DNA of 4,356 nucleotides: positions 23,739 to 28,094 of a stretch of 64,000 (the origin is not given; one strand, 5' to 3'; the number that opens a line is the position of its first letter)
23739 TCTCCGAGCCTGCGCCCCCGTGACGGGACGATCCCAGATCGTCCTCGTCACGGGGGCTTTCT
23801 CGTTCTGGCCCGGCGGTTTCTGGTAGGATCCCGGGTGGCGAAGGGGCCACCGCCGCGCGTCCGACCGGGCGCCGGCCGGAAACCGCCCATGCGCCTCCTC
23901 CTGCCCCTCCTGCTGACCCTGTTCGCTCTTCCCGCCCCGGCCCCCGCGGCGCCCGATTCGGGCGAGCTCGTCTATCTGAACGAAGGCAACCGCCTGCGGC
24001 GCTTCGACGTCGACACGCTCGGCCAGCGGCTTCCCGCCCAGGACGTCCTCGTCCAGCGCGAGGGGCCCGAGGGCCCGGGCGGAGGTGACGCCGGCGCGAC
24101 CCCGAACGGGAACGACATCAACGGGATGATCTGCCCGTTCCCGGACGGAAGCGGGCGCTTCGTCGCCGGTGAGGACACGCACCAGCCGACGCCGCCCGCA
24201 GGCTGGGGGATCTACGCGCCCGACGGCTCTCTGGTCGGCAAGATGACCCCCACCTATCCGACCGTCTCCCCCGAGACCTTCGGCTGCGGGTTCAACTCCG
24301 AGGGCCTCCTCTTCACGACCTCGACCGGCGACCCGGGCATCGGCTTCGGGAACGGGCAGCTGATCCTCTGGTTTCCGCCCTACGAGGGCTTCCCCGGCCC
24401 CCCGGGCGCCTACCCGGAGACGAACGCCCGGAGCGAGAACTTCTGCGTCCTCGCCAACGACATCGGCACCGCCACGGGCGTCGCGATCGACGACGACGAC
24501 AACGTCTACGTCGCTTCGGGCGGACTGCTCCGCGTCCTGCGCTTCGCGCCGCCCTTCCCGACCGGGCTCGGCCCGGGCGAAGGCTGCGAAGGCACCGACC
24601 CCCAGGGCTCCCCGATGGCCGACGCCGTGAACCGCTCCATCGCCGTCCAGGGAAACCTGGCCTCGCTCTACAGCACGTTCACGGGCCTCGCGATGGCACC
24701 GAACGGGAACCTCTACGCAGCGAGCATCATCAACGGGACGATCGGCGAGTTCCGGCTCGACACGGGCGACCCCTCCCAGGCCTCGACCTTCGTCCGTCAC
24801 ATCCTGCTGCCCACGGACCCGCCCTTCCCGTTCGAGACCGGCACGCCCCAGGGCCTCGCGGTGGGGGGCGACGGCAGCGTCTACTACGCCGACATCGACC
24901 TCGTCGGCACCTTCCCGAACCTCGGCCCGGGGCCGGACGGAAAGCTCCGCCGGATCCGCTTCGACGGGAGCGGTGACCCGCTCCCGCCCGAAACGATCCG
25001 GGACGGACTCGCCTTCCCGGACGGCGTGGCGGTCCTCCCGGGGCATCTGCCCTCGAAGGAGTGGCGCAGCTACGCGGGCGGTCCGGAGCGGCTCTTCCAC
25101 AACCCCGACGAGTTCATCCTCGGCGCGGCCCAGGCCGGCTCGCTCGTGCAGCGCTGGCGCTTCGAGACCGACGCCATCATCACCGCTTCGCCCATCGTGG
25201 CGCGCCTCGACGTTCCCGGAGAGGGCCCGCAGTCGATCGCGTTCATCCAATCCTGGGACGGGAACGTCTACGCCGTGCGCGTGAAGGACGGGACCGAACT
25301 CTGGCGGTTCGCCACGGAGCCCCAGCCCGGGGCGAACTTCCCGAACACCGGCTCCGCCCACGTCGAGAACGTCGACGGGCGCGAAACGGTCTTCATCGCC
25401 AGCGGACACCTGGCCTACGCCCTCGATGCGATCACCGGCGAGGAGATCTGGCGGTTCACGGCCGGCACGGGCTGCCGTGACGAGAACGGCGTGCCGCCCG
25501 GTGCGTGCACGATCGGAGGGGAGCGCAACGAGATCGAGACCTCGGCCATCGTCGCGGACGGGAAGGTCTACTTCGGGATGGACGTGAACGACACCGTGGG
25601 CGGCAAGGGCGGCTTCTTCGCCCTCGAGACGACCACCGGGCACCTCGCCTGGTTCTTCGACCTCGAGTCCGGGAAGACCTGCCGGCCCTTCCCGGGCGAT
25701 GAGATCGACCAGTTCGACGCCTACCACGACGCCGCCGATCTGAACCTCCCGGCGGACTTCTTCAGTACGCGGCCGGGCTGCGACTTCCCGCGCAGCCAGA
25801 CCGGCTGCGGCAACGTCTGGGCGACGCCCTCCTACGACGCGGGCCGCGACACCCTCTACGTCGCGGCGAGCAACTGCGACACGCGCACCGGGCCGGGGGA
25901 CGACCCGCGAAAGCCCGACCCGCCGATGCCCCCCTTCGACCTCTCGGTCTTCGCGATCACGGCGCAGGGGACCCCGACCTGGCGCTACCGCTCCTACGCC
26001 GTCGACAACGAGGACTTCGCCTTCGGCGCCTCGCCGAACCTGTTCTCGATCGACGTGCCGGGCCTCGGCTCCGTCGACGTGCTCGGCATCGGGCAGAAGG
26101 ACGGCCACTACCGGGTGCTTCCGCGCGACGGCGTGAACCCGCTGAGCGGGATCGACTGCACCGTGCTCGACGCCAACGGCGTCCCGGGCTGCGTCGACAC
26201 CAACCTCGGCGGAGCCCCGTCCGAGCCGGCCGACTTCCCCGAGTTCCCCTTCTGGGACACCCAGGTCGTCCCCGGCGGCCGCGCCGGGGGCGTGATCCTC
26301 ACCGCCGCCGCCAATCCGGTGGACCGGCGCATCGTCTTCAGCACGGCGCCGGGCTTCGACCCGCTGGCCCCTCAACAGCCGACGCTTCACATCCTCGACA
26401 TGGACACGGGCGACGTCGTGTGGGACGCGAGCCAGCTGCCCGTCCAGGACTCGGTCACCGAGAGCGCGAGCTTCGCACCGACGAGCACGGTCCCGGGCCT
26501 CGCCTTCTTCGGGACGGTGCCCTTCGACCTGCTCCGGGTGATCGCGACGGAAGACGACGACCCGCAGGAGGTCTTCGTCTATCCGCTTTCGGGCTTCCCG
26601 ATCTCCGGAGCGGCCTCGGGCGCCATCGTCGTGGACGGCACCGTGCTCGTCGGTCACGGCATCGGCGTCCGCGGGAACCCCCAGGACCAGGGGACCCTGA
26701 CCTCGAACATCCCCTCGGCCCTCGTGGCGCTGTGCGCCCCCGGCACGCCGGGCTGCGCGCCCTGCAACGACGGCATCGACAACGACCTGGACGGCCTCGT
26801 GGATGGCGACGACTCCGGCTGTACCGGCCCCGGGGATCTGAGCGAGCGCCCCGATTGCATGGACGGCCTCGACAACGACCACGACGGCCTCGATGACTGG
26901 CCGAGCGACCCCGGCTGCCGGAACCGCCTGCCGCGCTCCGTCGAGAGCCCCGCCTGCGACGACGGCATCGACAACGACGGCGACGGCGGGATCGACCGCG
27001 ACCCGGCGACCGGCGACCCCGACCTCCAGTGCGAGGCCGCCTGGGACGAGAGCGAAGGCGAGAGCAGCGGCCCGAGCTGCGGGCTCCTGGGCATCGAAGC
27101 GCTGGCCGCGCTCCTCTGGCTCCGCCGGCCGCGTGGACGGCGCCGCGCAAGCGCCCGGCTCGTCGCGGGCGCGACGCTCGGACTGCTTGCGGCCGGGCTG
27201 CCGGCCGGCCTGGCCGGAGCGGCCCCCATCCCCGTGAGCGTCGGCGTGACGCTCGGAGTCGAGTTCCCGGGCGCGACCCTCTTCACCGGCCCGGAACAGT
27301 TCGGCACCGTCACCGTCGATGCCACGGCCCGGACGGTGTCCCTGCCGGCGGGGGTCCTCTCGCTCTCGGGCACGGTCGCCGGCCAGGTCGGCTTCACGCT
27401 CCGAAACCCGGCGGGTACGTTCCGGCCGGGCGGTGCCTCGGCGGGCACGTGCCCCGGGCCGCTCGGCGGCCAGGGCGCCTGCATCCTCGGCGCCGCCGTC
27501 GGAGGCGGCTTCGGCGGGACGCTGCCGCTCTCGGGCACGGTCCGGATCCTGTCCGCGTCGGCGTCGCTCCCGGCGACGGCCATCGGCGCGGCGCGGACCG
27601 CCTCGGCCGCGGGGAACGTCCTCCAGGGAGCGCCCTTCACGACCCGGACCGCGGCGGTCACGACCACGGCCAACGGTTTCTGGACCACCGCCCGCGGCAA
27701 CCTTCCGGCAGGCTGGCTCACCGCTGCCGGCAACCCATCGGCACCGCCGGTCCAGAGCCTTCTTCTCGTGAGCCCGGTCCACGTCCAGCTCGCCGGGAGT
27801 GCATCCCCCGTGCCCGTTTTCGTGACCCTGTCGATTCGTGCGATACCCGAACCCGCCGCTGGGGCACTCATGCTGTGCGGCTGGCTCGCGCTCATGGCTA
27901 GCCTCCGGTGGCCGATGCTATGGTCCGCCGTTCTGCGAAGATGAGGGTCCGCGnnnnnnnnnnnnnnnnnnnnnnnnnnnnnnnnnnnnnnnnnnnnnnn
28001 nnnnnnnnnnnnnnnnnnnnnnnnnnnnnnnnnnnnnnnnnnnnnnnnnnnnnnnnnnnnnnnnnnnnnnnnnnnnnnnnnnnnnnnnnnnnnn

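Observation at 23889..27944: Giant multi-propeller secreted protein with two sorting-signal-like modules in one ORF: an internal Cys/TM/Arg-cluster and a terminal PEP-CTERM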

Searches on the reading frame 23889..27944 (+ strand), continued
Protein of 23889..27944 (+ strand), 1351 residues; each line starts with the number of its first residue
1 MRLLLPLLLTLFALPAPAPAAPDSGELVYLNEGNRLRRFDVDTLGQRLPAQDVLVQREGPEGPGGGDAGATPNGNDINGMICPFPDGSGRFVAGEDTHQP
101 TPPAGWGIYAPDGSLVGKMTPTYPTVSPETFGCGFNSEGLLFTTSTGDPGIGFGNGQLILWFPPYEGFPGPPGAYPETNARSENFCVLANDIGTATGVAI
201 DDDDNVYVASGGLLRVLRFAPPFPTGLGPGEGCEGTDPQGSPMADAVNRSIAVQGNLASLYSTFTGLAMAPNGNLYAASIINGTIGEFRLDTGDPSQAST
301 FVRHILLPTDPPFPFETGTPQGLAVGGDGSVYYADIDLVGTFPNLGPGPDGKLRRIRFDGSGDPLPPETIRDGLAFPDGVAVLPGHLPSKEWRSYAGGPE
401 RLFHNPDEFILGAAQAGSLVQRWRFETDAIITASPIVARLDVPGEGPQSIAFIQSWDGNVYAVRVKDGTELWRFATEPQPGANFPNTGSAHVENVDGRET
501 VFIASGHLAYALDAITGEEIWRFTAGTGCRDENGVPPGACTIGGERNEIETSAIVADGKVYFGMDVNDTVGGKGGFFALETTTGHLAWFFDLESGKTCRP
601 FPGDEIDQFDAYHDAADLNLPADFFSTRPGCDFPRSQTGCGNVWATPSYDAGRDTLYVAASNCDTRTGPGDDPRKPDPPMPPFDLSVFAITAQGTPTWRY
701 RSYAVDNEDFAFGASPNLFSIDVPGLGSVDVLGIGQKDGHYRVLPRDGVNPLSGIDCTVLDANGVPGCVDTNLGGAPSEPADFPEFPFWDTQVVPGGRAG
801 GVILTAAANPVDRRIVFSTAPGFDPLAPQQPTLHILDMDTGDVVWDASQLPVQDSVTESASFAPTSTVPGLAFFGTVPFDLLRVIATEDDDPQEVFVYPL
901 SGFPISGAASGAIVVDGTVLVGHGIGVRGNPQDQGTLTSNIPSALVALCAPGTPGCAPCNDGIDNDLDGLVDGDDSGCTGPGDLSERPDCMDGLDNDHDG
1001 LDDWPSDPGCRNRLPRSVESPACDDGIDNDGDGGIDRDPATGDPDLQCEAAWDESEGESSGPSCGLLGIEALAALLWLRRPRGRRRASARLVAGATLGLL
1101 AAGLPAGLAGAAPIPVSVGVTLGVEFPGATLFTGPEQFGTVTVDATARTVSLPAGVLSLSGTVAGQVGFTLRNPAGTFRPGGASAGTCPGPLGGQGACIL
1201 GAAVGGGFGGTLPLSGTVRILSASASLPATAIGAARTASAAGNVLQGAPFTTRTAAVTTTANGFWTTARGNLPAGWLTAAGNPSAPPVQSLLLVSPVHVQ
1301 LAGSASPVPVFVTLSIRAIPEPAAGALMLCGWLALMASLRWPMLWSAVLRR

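Call 68: search_solved_structures(query=window:23889-27944:+, max_evalue=0.001)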
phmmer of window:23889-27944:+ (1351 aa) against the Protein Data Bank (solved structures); distinct sequences matched with E-value up to 0.001: 7.
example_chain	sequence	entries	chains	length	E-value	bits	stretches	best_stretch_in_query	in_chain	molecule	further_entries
6tje_A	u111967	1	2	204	6.4e-17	63.8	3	420-527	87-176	Cake5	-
7awy_A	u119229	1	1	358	5.1e-14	54.1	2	421-527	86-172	Scone-R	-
7awz_A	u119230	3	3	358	2.1e-13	52.1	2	420-526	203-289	Scone-E | SconeE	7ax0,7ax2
6tjd_A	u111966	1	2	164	7.4e-10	40.3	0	420-480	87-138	Cake4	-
3hxj_A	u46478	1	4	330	7.5e-08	33.7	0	421-526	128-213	Pyrrolo-quinoline quinone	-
6tjc_A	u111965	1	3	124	1.2e-07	33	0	421-480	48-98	Cake3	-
6tjb_A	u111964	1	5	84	0.00025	22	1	420-482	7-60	Cake2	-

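Call 69: search_protein_families(library=ncbifam, proteins=[P0040], max_evalue=0.01)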
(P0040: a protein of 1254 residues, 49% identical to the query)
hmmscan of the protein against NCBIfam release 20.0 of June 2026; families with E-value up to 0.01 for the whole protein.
P0040 (1254 aa): 8 families
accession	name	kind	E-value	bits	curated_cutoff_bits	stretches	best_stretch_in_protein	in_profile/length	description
TIGR03074.1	PQQ_membr_DH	subfamily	6.3e-15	54.1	832.65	1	648-766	392-511/783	membrane-bound PQQ-dependent dehydrogenase, glucose/quinate/shikimate family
TIGR04528.1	acido_non_PQQ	subfamily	1e-14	54.2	650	1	640-761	195-315/493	acido-empty-quinoprotein group A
TIGR03075.1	PQQ_enz_alc_DH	subfamily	4.3e-11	42.1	480.05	0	560-764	160-347/530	PQQ-dependent dehydrogenase, methanol/ethanol family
TIGR03300.1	assembly_YfgL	equivalog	2.3e-08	33.1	285.2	1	824-886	156-219/377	outer membrane protein assembly factor BamB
NF053615.1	SerThrKinAfsKStmc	equivalog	7.2e-08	31.5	1300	1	427-552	638-751/809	protein serine/threonine kinase AfsK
NF008351.0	PRK11138.1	equivalog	5.9e-07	28.3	423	0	824-903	305-381/394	outer membrane protein assembly factor BamB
NF033662.1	acid_disulf_rpt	repeat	6.1e-05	22.7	41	1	940-961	5-26/32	acidic double-disulfide repeat-containing protein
NF033206.1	ScyE_fam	subfamily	0.0031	17.1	80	0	190-299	4-100/333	ScyD/ScyE family protein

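Call 74: find_encoding_contigs(protein=P0068, flank=6000, max_places=2)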
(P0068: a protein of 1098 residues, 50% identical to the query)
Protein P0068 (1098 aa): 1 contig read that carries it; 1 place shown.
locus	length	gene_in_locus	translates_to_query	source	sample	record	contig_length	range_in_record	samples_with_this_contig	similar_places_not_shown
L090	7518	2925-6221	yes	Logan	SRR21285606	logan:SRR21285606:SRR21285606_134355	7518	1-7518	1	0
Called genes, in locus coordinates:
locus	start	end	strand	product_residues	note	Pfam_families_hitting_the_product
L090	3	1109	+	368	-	?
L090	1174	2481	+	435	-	PF00355:Rieske, PF00848:Ring_hydroxyl_A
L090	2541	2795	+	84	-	PF00355:Rieske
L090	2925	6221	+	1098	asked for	PF01011:PQQ, PF13570:Beta-prop_ACSF4 (faint), PF13360:PQQ_2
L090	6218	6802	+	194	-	PF07589:PEP_exosort_dom (weak)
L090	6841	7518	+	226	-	?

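Call 75: find_encoding_contigs(protein=P0067, flank=8000, max_places=2)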
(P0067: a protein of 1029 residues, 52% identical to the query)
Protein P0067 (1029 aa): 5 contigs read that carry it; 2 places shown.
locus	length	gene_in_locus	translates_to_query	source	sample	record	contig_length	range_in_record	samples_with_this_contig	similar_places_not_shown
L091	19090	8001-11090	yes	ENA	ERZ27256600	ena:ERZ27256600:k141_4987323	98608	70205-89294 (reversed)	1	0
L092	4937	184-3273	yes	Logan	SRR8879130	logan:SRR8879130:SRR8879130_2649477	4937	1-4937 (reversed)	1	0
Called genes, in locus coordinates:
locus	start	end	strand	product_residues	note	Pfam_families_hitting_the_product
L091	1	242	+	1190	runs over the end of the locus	PF05378:Hydant_A_N, PF01968:Hydantoinase_A, PF02538:Hydantoinase_B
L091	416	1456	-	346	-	PF11136:DUF2889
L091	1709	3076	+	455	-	-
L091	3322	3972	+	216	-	PF00574:CLP_protease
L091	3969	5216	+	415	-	PF06689:zf-C4_ClpX, PF01078:Mg_chelatase (faint), PF05496:RuvB_N (weak), PF00004:AAA, PF07724:AAA_2, PF07728:AAA_5 (faint), PF10431:ClpB_D2-small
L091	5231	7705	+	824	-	PF02190:LON_substr_bdg, PF07728:AAA_5, PF00004:AAA, PF22667:Lon_lid, PF05362:Lon_C, PF13541:ChlI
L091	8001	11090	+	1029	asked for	PF13360:PQQ_2 (faint), PF01011:PQQ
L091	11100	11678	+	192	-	-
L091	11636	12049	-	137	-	PF01502:PRA-CH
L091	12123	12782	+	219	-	PF02036:SCP2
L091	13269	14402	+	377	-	PF27233:MJ0711_N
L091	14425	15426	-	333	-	PF12625:Arabinose_bd, PF12833:HTH_18, PF00165:HTH_AraC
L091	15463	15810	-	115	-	-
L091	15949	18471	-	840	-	PF00884:Sulfatase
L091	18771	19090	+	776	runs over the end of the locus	PF12228:DUF3604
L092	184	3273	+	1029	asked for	PF13360:PQQ_2 (faint), PF01011:PQQ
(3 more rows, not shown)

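Call 91: search_protein_families(library=pfam, proteins=[L057:11007-11579:+, L091:11100-11678:+, L090:6218-6802:+, P0009], max_evalue=1)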
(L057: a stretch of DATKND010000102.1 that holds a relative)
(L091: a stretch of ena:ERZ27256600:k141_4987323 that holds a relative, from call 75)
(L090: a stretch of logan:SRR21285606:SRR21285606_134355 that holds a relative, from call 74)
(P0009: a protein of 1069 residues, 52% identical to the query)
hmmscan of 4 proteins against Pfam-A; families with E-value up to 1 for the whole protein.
L057:11007-11579:+ (190 aa): 2 families
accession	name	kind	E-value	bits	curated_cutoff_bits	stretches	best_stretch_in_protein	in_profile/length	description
PF07589.16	PEP-CTERM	-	9.5e-05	22.8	20.7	1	149-170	2-24/24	PEP-CTERM motif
PF17929.6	TetR_C_34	-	0.11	13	26.3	1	2-46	72-115/120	Tetracyclin repressor-like, C-terminal domain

L091:11100-11678:+ (192 aa): 1 family
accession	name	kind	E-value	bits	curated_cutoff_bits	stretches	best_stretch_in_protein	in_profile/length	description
PF07589.16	PEP-CTERM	-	0.0012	19.2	20.7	1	153-176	2-24/24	PEP-CTERM motif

L090:6218-6802:+ (194 aa): 3 families
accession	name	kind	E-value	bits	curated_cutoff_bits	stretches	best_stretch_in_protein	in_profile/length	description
PF07589.16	PEP-CTERM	-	2e-05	24.9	20.7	1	169-191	2-24/24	PEP-CTERM motif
PF18205.6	VPDSG-CTERM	-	0.0047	17.2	25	1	174-192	8-26/26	VPDSG-CTERM motif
PF18369.6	PKS_DE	-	0.62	11.1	26.7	0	151-193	7-42/44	Polyketide synthase dimerisation element domain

P0009 (1069 aa): 7 families
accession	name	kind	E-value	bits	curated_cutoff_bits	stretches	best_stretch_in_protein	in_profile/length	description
PF01011.28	PQQ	-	1.5e-34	120.1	26.7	1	391-744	1-330/595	Glucose/ethanol/alcohol dehydrogenase, beta-propeller domain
PF13360.13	PQQ_2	-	1.9e-14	54.3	27.6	3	458-593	4-102/233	Outer membrane protein assembly factor BamB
PF13570.13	Beta-prop_ACSF4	-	1.6e-07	31.5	133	1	412-524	75-173/329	Beta-alanine-activating enzyme, beta-propeller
PF00036.39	EF-hand_1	-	0.004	17.1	25.4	1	1006-1027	7-28/29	EF hand domain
PF08450.18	SGL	-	0.0071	16.4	26.3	0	247-302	167-221/246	SMP-30/Gluconolactonase/LRE-like region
PF13405.12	EF-hand_6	-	0.11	12.7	25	0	1006-1026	7-27/30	EF-hand domain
PF22701.2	Mala_s_1-like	-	0.17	12.1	27.5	1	205-328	48-141/195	Mal s 1 allergenic protein-like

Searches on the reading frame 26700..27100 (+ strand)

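Call 91: search_protein_families(library=pfam, proteins=[window:26700-27100:+], max_evalue=1)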
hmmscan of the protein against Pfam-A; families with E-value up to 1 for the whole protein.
window:26700-27100:+ (133 aa): 1 family
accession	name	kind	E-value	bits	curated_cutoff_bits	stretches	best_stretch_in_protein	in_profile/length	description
PF11617.13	Cu-binding_MopE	-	0.55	11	27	1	85-99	16-29/30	Putative metal-binding motif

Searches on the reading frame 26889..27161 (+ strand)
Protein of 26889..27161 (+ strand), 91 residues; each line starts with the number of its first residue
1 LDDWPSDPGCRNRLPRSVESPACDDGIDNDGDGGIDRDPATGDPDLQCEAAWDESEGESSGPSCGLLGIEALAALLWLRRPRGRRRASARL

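Call 5: search_protein_families(library=ncbifam, proteins=[window:26889-27161:+], max_evalue=10)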
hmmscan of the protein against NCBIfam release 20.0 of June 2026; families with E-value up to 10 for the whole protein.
window:26889-27161:+ (91 aa): 1 family
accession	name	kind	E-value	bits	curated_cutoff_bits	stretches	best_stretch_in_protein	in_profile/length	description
NF033662.1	acid_disulf_rpt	repeat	0.03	14.1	41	1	22-36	6-20/32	acidic double-disulfide repeat-containing protein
